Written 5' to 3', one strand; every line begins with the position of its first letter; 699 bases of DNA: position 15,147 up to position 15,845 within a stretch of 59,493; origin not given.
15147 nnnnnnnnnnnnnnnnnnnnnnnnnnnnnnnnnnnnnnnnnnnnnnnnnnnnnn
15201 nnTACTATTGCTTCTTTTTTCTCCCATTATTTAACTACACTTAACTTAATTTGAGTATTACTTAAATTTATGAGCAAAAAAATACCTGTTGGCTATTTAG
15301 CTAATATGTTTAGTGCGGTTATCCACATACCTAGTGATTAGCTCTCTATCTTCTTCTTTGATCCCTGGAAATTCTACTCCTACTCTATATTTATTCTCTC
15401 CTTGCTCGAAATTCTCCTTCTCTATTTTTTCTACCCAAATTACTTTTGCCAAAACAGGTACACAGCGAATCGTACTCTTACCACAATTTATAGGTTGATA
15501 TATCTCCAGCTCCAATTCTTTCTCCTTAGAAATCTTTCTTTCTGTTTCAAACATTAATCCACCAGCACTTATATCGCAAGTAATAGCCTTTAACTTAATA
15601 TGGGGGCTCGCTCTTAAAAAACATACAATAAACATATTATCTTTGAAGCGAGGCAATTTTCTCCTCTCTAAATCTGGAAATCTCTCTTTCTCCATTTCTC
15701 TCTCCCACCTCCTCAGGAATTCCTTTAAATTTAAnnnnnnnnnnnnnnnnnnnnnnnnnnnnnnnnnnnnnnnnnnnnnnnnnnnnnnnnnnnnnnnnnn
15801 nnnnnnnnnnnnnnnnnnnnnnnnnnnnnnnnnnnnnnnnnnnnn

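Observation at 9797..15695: Duplicated PilZ-plus-sensor module: paralogous PilZ genes, a conserved 3' flank, and a shared N-terminal peptide on two otherwise unrelated sensor regulators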

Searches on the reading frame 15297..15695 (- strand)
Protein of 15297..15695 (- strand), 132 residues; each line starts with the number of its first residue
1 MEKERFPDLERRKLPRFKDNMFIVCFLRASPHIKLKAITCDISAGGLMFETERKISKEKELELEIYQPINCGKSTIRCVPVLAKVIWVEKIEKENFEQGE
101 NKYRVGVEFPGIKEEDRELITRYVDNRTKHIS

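Call 5: search_protein_families(library=pfam, proteins=[window:15297-15695:-], max_evalue=0.01)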
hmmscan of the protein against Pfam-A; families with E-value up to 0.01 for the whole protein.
window:15297-15695:- (132 aa): 1 family
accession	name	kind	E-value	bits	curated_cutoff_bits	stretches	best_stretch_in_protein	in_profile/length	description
PF07238.19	PilZ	-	2.8e-12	47.3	22.5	1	10-125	1-101/102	PilZ domain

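Call 8: find_encoding_contigs(protein=window:15297-15695:-, flank=10000, max_places=6)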
Protein window:15297-15695:- (132 aa): no gene with exactly this product is on record in the collection.

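Call 9: find_homologous_proteins(query=window:15297-15695:-, max_evalue=0.001)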
Query window:15297-15695:- (132 aa): 82 proteins with E <= 0.001 among 90 candidates.
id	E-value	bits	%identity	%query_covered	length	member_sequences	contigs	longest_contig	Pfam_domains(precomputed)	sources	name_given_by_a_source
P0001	2.8e-82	291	100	100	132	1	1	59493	PF07238.20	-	-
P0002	3.9e-47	177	64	97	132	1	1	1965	PF07238.20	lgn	-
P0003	1.6e-45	172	64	94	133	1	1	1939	PF07238.20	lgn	-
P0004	1.8e-45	172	65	96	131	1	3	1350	PF07238.20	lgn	-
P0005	5.2e-45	171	60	99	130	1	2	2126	PF07238.20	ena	-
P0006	4.2e-44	168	63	97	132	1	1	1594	PF07238.20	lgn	-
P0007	5.1e-44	167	62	95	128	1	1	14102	PF07238.20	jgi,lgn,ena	-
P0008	6.7e-44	167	63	96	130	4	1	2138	PF07238.20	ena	-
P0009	1.0e-43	166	60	97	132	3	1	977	PF07238.20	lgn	-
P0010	1.2e-43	166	62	96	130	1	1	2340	PF07238.20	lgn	-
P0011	1.3e-43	166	62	96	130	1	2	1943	PF07238.20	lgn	-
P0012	2.7e-43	165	62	94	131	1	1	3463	PF07238.20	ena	-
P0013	1.2e-42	163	62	94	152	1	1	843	PF07238.20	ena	-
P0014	1.4e-42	163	60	95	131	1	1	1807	PF07238.20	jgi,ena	-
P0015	4.7e-41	158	59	97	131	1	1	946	PF07238.20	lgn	-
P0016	7.2e-41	157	60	99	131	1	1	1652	PF07238.20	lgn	-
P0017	1.6e-40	156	60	95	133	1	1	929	PF07238.20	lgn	-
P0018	2.8e-40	155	61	95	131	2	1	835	PF07238.20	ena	-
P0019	2.9e-40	155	60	95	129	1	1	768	PF07238.20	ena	-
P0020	3.4e-40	155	61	92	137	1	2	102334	PF07238.20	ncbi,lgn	-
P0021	7.2e-40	154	59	98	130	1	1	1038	PF07238.20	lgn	-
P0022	7.6e-40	154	59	89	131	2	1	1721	PF07238.20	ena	-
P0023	8.8e-40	154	58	96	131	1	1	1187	PF07238.20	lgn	-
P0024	9.9e-40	154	60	94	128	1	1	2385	PF07238.20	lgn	-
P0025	1.0e-39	154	58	95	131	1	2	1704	PF07238.20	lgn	-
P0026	1.7e-39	153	59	95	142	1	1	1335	PF07238.20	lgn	-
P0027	1.8e-39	153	59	98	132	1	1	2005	PF07238.20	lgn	-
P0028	1.9e-39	153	62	95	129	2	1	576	PF07238.20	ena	-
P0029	2.4e-39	152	59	97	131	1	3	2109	PF07238.20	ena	-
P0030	3.1e-39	152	58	95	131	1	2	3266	PF07238.20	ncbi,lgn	-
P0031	1.7e-38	150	58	92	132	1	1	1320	PF07238.20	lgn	-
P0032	1.9e-38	149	58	97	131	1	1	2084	PF07238.20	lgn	-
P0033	2.7e-38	149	57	96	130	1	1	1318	PF07238.20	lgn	-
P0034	2.9e-38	149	56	95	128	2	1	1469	PF07238.20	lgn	-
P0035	3.4e-38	149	59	91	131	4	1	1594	PF07238.20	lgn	-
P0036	4.9e-38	148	59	95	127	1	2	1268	PF07238.20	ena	-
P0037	8.8e-38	147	58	95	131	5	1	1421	PF07238.20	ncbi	-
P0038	1.4e-37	147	55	95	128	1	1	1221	PF07238.20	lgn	-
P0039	2.4e-37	146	56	90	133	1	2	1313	PF07238.20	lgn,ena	-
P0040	2.6e-37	146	55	94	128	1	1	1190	PF07238.20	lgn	-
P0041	4.4e-37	145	56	92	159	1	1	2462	PF07238.20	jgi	-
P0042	1.4e-36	143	57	91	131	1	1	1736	PF07238.20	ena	-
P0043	1.5e-36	143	54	97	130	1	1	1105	PF07238.20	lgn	-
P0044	1.8e-36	143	56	95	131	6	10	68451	PF07238.20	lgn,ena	-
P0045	2.4e-36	143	57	92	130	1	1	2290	PF07238.20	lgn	-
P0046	3.0e-36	142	56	95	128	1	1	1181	PF07238.20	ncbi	-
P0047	3.0e-36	142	54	94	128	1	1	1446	PF07238.20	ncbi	-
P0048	3.7e-36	142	57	94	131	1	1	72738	PF07238.20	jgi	jgi:c-di-GMP-binding flagellar brake protein YcgR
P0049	4.0e-36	142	57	90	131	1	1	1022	PF07238.20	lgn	-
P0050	4.4e-36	142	58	91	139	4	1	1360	PF07238.20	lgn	-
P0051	5.0e-36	142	56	95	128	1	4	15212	PF07238.20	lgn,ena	-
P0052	8.7e-36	141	55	95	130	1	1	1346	PF07238.20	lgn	-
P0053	1.3e-35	140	56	95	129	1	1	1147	PF07238.20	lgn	-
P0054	1.7e-35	140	56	94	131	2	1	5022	PF07238.20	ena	-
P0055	2.1e-35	140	57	95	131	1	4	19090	PF07238.20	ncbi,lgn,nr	ncbi:MAG: PilZ domain-containing protein [Nitrospirae bacterium]|nr:PilZ domain-containing protein [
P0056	2.6e-35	139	54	95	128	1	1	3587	PF07238.20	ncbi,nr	ncbi:MAG: PilZ domain-containing protein [bacterium]|nr:PilZ domain-containing protein [bacterium]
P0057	6.2e-35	138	57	95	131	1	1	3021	PF07238.20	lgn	-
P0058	9.7e-35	137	54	96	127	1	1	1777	PF07238.20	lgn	-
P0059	3.5e-34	136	55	94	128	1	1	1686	PF07238.20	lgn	-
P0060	9.2e-34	134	54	93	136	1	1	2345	PF07238.20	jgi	jgi:c-di-GMP-binding flagellar brake protein YcgR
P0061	1.7e-33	133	52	98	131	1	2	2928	PF07238.20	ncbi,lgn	-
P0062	9.8e-33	131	54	95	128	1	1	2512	PF07238.20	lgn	-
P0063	1.6e-32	130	54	95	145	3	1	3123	PF07238.20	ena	-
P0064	6.8e-32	128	53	95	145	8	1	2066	PF07238.20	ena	-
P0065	7.4e-32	128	53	97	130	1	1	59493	PF07238.20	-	-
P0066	8.5e-32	128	53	94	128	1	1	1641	PF07238.20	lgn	-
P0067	2.3e-31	127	51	94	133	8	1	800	PF07238.20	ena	-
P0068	4.6e-31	126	53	94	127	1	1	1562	PF07238.20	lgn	-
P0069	8.2e-31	125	53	89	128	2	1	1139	PF07238.20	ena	-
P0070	1.2e-30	124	50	94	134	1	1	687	PF07238.20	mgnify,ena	mgnify:CR=1 FL=1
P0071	1.9e-30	124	51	95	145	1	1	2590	PF07238.20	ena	-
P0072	6.6e-30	122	54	90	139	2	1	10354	PF07238.20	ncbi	-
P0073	6.0e-29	119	49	95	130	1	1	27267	PF07238.20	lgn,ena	-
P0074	2.4e-28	117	54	87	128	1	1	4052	PF07238.20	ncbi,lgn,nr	ncbi:MAG: PilZ domain-containing protein [Candidatus Omnitrophica bacterium]|nr:PilZ domain-containi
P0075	4.6e-28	116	50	95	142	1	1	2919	PF07238.20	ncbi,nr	ncbi:MAG: PilZ domain-containing protein [Candidatus Helarchaeota archaeon]|nr:PilZ domain-containin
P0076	4.9e-28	116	51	94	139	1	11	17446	PF07238.20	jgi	jgi:hypothetical protein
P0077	6.8e-28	115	53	90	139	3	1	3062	PF07238.20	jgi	jgi:c-di-GMP-binding flagellar brake protein YcgR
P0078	1.4e-27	114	53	89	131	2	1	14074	PF07238.20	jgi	-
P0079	1.0e-26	111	53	86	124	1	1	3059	PF07238.20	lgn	-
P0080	3.6e-25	106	49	94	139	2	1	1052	PF07238.20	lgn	-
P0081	9.5e-24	102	49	94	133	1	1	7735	PF07238.20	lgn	-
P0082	2.1e-22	98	48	91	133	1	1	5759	PF07238.20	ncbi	-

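Call 10: find_encoding_contigs(protein=P0020, flank=6000, max_places=3)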
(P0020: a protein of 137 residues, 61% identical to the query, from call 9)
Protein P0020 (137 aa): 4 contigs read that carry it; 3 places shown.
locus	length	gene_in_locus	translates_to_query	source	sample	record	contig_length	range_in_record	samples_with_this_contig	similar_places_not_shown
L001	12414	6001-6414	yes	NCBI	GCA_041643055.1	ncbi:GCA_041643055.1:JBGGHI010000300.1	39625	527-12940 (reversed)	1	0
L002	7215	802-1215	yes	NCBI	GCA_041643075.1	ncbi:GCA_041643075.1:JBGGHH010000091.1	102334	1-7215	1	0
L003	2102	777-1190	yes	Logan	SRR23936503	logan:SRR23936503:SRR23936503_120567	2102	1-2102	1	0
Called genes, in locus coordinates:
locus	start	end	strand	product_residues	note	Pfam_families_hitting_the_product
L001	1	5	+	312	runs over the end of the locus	-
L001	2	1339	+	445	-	PF12706:Lactamase_B_2, PF07521:RMMBL (weak)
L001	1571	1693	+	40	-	PF04326:SLFN_AlbA_2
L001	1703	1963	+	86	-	-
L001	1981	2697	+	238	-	PF20217:DUF6577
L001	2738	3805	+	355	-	PF08843:AbiEii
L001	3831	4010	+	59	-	PF13412:HTH_24 (weak)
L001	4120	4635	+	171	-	PF22016:DUF6933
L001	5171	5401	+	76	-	-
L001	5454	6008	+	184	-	PF12844:HTH_19 (weak), PF13443:HTH_26, PF13560:HTH_31 (weak), PF01381:HTH_3, PF07883:Cupin_2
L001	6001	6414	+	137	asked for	PF07238:PilZ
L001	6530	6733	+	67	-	-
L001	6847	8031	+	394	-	PF00512:HisKA, PF02518:HATPase_c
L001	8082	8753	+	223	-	PF00072:Response_reg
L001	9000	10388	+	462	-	PF00072:Response_reg, PF00158:Sigma54_activat, PF14532:Sigma54_activ_2, PF07728:AAA_5, PF25601:AAA_lid_14, PF02954:HTH_8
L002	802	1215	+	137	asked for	PF07238:PilZ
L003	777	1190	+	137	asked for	PF07238:PilZ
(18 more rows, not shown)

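Call 11: find_encoding_contigs(protein=P0048, flank=6000, max_places=3)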
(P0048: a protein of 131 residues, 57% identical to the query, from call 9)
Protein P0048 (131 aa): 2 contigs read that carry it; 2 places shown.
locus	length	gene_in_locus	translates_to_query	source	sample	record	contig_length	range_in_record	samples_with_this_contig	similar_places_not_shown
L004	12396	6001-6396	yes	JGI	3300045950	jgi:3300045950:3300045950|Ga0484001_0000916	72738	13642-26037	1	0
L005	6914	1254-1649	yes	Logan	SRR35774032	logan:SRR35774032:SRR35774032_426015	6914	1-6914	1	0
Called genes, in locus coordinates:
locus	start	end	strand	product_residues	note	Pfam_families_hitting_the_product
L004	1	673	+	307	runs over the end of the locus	PF13354:Beta-lactamase2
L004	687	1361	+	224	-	PF00691:OmpA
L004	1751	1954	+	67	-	-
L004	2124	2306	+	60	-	PF11154:DUF2934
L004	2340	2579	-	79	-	-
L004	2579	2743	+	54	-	-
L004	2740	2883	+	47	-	-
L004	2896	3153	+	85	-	PF01699:Na_Ca_ex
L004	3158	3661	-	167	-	PF00239:Resolvase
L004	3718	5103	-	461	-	PF00309:Sigma54_AID, PF04963:Sigma54_CBD, PF04552:Sigma54_DBD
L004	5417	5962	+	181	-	PF12844:HTH_19 (weak), PF13443:HTH_26, PF13560:HTH_31 (weak), PF01381:HTH_3, PF07883:Cupin_2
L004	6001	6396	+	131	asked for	PF07238:PilZ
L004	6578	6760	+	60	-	-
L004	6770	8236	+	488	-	PF00989:PAS (weak), PF08448:PAS_4, PF13426:PAS_9, PF00989:PAS, PF08448:PAS_4, PF13426:PAS_9, PF00512:HisKA, PF02518:HATPase_c, +1 more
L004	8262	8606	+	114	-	-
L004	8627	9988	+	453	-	PF00072:Response_reg, PF00158:Sigma54_activat, PF14532:Sigma54_activ_2, PF07724:AAA_2 (weak), PF07728:AAA_5 (faint), PF25601:AAA_lid_14, PF02954:HTH_8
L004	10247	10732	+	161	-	PF00072:Response_reg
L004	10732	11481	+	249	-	PF05552:MS_channel_1st_1 (weak)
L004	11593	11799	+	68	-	PF00741:Gas_vesicle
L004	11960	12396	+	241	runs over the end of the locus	-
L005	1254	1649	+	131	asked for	PF07238:PilZ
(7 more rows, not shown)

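Call 12: find_encoding_contigs(protein=P0044, flank=6000, max_places=4)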
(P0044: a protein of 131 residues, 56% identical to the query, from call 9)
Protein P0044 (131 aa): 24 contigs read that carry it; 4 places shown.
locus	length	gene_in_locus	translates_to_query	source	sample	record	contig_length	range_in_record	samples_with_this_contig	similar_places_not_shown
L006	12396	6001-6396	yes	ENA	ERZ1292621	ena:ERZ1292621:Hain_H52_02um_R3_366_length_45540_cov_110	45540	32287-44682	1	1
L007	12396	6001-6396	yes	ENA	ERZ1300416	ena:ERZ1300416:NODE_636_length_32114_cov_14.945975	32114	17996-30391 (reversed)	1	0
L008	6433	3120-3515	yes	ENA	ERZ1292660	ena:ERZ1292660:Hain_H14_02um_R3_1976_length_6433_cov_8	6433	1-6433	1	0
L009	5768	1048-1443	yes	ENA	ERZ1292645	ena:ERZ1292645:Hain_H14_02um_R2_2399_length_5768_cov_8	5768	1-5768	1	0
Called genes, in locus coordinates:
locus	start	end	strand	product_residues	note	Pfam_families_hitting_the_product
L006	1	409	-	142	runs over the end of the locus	-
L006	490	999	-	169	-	-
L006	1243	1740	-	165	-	-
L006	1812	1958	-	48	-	-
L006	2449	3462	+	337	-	-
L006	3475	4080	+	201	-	PF13730:HTH_36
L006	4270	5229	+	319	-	-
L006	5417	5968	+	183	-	PF12844:HTH_19 (weak), PF13560:HTH_31 (weak), PF01381:HTH_3, PF13443:HTH_26, PF07883:Cupin_2 (weak)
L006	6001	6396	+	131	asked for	PF07238:PilZ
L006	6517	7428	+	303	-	PF04796:RepA_C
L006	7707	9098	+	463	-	PF07916:TraG_N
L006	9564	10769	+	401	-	-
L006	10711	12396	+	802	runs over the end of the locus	PF02534:T4SS-DNA_transf (faint), PF10412:TrwB_AAD_bind (faint), PF12696:TraG-D_C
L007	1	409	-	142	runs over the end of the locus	-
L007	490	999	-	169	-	-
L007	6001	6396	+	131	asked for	PF07238:PilZ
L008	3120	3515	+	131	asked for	PF07238:PilZ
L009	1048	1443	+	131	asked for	PF07238:PilZ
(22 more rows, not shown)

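Call 15: find_related_loci(query=A2, collection=genome_contigs, flank=6000)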
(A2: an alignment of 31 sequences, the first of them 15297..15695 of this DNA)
Query A2 (132 aa) in genome_contigs; peptide patterns used: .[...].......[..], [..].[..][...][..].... (x = any residue, [..] = any of these).
153 stretches matched a pattern; 22 encode a relative of the query (tblastn E <= 1e-3); 22 distinct loci.
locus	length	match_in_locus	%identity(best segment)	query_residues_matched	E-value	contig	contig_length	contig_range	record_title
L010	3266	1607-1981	58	1-125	2e-45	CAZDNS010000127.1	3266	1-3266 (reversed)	MAG TPA_asm: uncultured Planctomycetia bacterium isolate SRP090828_co1_107 genome assembly, contig: NODE_10035_length_32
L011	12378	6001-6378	56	1-126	5e-43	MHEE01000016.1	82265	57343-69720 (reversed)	MAG: Nitrospirae bacterium GWF2_44_13 gwf2_scaffold_391, whole genome shotgun sequence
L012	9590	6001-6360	58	7-126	3e-41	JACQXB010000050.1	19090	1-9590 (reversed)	MAG: Nitrospirae bacterium isolate NC_groundwater_1504_Pr4_B-0.1um_40_11 SR1-18-B1_scaffold_784789, whole genome shotgun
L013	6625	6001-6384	51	1-128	8e-41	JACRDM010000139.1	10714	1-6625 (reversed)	MAG: Elusimicrobia bacterium isolate NC_groundwater_1672_Pr3_B-0.1um_44_11 SR-2_scaffold_141_3663472, whole genome shotg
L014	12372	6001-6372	53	1-126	6e-38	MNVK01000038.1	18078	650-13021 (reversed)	MAG: Nitrospirae bacterium CG1_02_44_142 cg1_0.2_scaffold_7234_c, whole genome shotgun sequence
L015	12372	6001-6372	50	1-124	1e-37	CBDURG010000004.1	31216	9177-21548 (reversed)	MAG TPA_asm: uncultured bacterium isolate SRR21487744_concoct_83 genome assembly, contig: ERZ25748493.210, whole genome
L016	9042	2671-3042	50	1-124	3e-37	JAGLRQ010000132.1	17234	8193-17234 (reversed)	MAG: Candidatus Auribacterota bacterium isolate RS_9_21 ROV157_9.bin.21.fa_132, whole genome shotgun sequence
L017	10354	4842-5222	54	7-125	9e-37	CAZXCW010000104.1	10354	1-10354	MAG TPA_asm: uncultured Nitrospiraceae bacterium isolate SRP323688_co1_259 genome assembly, contig: NODE_9663_length_103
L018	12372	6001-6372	52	2-125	1e-35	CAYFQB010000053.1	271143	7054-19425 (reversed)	MAG TPA_asm: uncultured Nitrospiraceae bacterium isolate ERP108616_co1_118 genome assembly, contig: k119_2112872, whole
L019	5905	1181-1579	48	6-126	4e-34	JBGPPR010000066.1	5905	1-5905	MAG: Thermodesulfovibrionia bacterium isolate OBJ1_062018_150_9 k141_463157_length_5905_cov_135.0000, whole genome shotg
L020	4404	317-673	42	10-127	3e-26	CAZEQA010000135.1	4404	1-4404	MAG TPA_asm: uncultured Planctomycetia bacterium isolate binchicken_co34_26 genome assembly, contig: NODE_36522_length_4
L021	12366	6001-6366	42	5-125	9e-23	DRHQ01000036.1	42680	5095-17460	MAG TPA_asm: Candidatus Aminicenantes bacterium isolate HyVt-373 HyVt-373_k145_231510, whole genome shotgun sequence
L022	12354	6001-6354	39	6-124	2e-21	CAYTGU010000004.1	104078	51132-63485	MAG TPA_asm: uncultured bacterium isolate binchicken_co9_176 genome assembly, contig: NODE_39_length_104078_cov_27.72547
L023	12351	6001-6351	36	9-126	5e-18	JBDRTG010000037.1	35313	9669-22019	MAG: bacterium isolate MEGAHIT-group-3.50 k141_390168, whole genome shotgun sequence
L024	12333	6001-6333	35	1-123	2e-10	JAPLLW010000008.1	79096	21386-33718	MAG: Candidatus Omnitrophota bacterium isolate LacPavin_0419_WC70L_MAG_40_11 LacPavin_0419_WC70L_scaffold_819696, whole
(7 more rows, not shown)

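Call 29: find_related_loci(query=A2, collection=metagenome_contigs, flank=5000)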
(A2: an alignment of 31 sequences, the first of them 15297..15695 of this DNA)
Query A2 (132 aa) in metagenome_contigs; peptide patterns used: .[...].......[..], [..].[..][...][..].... (x = any residue, [..] = any of these).
286 stretches matched a pattern; 61 encode a relative of the query (tblastn E <= 1e-3); 61 distinct loci.
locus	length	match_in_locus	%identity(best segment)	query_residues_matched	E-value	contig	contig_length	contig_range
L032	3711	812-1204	57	1-131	2e-50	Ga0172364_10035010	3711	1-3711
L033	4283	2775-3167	57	1-131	2e-50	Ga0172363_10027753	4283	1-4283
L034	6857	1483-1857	62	1-125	2e-48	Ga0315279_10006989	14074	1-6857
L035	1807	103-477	60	1-125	4e-48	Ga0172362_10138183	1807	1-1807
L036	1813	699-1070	59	1-124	9e-47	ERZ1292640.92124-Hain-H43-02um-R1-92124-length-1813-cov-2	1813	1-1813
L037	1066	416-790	59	1-125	1e-47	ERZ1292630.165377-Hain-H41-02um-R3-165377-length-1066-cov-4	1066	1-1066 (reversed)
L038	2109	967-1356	58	1-130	5e-45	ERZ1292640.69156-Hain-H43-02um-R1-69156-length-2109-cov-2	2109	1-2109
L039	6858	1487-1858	58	1-125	2e-43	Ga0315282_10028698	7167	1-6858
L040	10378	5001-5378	56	1-126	8e-43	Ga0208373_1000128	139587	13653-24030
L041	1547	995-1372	56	1-126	2e-43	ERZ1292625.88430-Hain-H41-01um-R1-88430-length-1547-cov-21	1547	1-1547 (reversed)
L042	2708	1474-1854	57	1-128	2e-42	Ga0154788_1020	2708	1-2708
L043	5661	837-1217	57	1-128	2e-42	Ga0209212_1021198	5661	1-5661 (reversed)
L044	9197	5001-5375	56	1-125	2e-42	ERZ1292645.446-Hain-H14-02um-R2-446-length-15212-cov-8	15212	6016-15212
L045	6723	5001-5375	57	1-125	5e-42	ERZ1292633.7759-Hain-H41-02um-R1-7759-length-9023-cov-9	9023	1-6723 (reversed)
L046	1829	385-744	58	9-128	2e-42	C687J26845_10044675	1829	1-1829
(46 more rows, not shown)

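Call 44: search_protein_representatives(protein=window:15297-15695:-)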
Query: 132 residues. Proteins with E-value up to 0.001 (for the whole library): 157; up to 1e-10: 41; up to 1e-30: 1. The best 150 are listed.
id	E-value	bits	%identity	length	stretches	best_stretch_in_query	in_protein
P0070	3.9e-31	124.1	50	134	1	2-126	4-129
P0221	2.3e-30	121.6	49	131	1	1-128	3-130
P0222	1.8e-28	115.5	51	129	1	7-125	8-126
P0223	9.3e-26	106.7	52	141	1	8-126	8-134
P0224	1.1e-25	106.5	59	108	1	36-130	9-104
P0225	4.3e-24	101.3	45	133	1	5-128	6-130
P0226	2.2e-23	99.0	41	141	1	4-127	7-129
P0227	5.9e-22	94.4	45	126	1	7-125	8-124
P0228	9.8e-22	93.7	46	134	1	6-126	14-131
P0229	1.6e-21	93.1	41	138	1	8-126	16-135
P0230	1.7e-21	92.9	46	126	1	9-125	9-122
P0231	1.9e-21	92.8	42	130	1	9-128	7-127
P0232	8.2e-21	90.7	39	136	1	5-127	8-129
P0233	4.1e-20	88.5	42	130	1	8-127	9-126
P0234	5.5e-20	88.0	43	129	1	10-127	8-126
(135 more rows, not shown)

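Call 61: search_protein_families(library=pfam, proteins=[L039:2529-4331:+], max_evalue=0.01)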
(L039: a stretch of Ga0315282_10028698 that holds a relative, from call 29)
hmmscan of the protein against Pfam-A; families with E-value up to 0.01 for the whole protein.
L039:2529-4331:+ (600 aa): 12 families
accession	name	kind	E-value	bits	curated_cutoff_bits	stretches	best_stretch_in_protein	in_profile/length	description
PF14417.12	MEDS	-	5e-51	173.2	29.8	1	142-301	1-161/161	MEDS: MEthanogen/methylotroph, DcmR Sensory domain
PF13426.13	PAS_9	-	3.8e-13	50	27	1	341-445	1-103/103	PAS domain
PF08448.16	PAS_4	-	2e-12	47.7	23.1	1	338-447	2-109/110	PAS fold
PF07238.19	PilZ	-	3e-12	47.2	22.5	1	10-125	1-101/102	PilZ domain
PF00196.25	GerE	-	5.8e-12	45.5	23.5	1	542-589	3-50/57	Bacterial regulatory proteins, luxR family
PF00989.32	PAS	-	5.5e-11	42.9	22.6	1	333-443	3-113/113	PAS fold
PF08447.18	PAS_3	-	7.2e-11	42.7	25.6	1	354-439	2-88/89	PAS fold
PF13188.13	PAS_8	-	5.8e-06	26.4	21.8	1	332-375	2-45/65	PAS domain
PF08279.18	HTH_11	-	0.00031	21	25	1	555-584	14-43/55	HTH domain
PF08281.18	Sigma70_r4_2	-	0.00058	19.9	25.7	1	554-584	24-54/54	Sigma-70, region 4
PF07638.17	Sigma70_ECF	-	0.0058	17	21.1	0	545-585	142-180/185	ECF sigma factor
PF12728.13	HTH_17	-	0.006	17.3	27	0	557-579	2-24/51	Helix-turn-helix domain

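Call 70: search_solved_structures(query=A2, max_evalue=0.01, show_alignments=1)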
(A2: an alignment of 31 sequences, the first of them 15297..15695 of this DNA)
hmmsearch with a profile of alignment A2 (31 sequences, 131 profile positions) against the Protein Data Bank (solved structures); distinct sequences matched with E-value up to 0.01: 0.
